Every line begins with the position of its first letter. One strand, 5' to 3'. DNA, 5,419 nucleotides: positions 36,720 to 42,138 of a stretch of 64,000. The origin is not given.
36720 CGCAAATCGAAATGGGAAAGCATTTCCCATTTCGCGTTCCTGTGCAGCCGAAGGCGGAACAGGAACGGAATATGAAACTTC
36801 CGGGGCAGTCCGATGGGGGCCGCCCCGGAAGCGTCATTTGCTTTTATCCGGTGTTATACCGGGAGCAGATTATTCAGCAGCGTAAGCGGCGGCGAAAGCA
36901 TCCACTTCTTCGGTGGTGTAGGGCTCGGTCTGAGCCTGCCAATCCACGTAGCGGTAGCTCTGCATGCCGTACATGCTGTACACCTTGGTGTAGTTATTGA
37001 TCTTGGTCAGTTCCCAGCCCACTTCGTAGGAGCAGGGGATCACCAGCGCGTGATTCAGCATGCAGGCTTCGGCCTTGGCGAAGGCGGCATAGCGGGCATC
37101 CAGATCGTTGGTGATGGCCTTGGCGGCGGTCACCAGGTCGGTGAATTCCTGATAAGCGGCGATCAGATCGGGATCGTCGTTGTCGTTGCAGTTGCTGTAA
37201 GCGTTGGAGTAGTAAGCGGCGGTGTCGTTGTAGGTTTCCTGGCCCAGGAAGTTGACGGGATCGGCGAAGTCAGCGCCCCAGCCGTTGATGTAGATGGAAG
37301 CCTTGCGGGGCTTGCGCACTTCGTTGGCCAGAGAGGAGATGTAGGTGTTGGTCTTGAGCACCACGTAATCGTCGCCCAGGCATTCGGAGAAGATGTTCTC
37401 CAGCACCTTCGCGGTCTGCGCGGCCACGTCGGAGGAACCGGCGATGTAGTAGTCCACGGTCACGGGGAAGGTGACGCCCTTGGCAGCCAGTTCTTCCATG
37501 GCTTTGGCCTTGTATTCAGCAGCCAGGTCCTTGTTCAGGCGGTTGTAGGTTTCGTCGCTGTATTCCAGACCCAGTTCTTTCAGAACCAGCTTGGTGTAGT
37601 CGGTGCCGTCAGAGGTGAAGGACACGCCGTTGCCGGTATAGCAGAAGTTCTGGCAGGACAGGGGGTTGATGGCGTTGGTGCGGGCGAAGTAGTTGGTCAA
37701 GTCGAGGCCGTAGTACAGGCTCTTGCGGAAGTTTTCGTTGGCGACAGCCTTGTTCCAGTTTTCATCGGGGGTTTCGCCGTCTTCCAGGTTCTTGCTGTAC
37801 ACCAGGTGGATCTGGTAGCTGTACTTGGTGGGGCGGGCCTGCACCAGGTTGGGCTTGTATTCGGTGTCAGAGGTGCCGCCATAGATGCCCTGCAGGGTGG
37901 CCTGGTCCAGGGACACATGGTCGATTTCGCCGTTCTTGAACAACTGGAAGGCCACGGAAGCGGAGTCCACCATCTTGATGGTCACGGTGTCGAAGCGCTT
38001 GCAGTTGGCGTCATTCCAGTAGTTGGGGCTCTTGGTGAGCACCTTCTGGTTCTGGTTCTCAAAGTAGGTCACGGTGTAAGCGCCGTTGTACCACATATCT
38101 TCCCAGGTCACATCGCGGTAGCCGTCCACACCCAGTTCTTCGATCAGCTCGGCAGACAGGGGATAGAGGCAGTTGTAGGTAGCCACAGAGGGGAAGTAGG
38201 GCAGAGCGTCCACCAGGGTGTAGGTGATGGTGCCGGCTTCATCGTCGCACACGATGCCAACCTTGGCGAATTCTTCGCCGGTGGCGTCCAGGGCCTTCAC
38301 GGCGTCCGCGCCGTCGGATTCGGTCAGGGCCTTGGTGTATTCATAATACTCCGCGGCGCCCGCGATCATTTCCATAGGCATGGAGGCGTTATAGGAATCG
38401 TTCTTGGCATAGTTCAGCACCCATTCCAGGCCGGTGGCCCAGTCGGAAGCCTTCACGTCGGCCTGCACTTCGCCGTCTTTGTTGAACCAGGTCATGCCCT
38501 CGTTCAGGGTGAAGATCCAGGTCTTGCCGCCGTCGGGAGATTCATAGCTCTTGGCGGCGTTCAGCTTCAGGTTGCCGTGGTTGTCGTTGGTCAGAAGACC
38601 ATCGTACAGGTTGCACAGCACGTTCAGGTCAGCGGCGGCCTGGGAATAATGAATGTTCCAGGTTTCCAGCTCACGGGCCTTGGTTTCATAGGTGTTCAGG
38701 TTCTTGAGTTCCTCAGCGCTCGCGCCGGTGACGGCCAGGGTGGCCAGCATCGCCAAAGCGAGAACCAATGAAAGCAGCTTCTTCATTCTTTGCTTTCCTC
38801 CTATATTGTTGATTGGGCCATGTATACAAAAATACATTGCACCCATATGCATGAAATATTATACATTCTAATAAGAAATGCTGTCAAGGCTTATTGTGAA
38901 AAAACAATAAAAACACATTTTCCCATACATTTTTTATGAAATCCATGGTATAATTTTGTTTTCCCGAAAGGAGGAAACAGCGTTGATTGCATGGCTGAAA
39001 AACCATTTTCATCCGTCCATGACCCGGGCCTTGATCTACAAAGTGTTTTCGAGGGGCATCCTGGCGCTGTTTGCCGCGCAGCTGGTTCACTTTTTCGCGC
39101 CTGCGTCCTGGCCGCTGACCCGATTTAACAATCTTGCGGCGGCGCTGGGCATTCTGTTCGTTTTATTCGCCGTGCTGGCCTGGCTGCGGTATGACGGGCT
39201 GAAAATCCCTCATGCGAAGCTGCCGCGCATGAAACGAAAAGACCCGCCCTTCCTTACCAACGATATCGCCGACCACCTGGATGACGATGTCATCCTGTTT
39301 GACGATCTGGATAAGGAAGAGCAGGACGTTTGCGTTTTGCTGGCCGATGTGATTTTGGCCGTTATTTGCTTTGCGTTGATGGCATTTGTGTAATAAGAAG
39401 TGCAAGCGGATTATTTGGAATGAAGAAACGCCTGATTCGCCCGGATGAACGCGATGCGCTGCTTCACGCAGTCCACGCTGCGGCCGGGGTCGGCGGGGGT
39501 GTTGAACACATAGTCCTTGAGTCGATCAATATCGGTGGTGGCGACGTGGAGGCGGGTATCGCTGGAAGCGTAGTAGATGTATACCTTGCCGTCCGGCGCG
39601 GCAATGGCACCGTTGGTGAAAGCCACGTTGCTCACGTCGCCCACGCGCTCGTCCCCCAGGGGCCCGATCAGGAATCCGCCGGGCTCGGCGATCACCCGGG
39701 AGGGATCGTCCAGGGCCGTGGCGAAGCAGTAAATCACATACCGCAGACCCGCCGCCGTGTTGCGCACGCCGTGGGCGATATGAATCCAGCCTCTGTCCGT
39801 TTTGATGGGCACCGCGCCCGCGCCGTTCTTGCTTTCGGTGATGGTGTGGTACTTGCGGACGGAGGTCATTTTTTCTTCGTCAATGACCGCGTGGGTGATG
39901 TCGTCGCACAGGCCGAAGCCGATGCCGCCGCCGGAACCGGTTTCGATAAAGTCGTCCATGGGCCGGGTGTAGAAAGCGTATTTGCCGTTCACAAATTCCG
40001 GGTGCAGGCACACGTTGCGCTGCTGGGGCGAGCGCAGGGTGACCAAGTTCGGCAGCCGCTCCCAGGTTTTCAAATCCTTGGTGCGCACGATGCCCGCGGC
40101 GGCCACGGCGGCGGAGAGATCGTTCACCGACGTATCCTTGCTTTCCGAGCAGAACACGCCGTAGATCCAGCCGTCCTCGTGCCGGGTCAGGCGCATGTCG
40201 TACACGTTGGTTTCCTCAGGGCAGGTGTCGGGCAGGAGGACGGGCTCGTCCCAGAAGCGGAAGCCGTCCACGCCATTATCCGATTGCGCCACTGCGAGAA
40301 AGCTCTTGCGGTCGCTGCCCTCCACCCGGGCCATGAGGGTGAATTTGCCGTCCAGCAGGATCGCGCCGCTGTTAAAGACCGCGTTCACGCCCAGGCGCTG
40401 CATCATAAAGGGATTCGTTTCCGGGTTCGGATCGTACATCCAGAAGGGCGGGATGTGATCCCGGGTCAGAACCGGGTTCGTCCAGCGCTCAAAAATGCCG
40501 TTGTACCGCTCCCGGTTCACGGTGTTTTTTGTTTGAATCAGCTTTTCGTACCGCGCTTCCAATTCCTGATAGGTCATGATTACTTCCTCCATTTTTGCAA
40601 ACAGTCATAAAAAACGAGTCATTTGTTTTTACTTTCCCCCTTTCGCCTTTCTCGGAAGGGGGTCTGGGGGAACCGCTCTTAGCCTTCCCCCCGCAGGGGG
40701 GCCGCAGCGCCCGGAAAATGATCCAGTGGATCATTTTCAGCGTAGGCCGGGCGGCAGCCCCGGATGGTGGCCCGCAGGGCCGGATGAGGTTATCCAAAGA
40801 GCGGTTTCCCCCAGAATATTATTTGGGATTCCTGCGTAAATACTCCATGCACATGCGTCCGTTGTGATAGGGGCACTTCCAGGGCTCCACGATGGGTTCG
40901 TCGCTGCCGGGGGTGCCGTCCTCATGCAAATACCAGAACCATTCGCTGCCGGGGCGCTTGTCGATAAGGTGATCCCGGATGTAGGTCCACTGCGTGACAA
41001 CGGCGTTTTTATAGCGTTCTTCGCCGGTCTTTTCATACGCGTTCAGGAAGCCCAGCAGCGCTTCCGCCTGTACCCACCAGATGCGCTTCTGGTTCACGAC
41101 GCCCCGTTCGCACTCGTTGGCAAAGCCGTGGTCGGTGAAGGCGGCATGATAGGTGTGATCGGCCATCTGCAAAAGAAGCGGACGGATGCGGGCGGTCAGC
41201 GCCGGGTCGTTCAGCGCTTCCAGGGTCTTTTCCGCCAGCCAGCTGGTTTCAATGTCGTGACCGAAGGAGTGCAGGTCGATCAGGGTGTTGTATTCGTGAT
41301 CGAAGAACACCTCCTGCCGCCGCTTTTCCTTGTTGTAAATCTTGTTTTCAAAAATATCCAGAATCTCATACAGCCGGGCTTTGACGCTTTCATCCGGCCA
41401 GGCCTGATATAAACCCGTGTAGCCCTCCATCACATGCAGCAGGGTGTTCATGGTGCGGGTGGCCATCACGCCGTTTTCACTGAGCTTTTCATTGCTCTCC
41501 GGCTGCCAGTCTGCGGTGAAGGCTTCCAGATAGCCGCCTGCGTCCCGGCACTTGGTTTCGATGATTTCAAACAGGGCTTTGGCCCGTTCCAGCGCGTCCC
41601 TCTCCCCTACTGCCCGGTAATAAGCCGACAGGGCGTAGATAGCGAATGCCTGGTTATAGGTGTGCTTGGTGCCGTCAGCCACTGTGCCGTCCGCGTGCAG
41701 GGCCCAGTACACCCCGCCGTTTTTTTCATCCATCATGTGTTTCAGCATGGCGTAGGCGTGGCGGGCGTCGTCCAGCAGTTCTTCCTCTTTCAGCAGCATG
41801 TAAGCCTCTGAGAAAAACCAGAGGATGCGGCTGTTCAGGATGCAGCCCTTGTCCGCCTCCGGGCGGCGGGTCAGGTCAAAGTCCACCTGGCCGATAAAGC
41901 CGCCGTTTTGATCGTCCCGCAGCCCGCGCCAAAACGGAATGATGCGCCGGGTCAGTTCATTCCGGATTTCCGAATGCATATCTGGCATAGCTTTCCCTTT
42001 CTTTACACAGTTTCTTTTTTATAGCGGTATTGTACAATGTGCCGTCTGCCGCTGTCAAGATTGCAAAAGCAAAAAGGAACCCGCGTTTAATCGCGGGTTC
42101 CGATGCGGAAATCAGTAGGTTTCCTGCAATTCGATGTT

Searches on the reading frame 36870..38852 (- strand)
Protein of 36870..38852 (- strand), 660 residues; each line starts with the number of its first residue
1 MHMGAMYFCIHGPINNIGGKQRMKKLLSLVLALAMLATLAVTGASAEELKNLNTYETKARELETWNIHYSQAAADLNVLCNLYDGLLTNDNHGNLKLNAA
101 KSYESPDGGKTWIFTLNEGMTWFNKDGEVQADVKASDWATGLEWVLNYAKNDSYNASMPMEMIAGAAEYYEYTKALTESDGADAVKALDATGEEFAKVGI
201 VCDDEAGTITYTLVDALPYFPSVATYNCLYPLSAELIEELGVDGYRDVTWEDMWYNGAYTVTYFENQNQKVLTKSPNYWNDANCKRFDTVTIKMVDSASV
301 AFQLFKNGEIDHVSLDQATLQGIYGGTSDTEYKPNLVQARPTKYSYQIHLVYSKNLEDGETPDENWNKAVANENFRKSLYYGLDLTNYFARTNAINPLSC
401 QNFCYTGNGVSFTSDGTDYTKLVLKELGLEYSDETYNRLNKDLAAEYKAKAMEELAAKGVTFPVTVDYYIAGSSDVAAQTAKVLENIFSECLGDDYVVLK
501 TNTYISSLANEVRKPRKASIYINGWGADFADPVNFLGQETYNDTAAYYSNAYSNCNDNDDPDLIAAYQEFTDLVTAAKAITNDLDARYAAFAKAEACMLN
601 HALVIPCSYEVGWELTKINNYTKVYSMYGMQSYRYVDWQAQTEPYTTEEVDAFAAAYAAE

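Call 6: search_protein_families(library=pfam, proteins=[window:36870-38852:-])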
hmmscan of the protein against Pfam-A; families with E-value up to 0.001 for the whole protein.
window:36870-38852:- (660 aa): 1 family
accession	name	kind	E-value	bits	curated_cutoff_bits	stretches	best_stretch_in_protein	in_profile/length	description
PF00496.27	SBP_bac_5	-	2.5e-22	79.9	32.4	1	96-538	3-359/368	Bacterial extracellular solute-binding proteins, family 5 Middle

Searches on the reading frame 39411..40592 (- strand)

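Call 6: search_protein_families(library=pfam, proteins=[window:39411-40592:-])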
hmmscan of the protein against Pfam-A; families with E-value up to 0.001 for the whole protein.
window:39411-40592:- (393 aa): 1 family
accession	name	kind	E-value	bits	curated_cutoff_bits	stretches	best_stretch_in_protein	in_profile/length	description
PF04041.19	Glyco_hydro_130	-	4.6e-21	75.5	26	1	69-360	32-316/320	beta-1,4-mannooligosaccharide phosphorylase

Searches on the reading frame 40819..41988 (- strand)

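Call 6: search_protein_families(library=pfam, proteins=[window:40819-41988:-])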
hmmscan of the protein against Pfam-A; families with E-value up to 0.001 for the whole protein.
window:40819-41988:- (389 aa): 3 families
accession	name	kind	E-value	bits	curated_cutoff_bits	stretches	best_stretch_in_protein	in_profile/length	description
PF07221.17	GlcNAc_2-epim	-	2.5e-35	122.8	23.4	1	30-369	1-337/347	N-acylglucosamine 2-epimerase (GlcNAc 2-epimerase)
PF03663.20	Glyco_hydro_76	-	4e-05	23.7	25.9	0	66-146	170-254/366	Glycosyl hydrolase family 76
PF06662.19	C5-epim_C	-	0.0006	19.8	23.3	0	54-98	33-75/188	D-glucuronyl C5-epimerase C-terminus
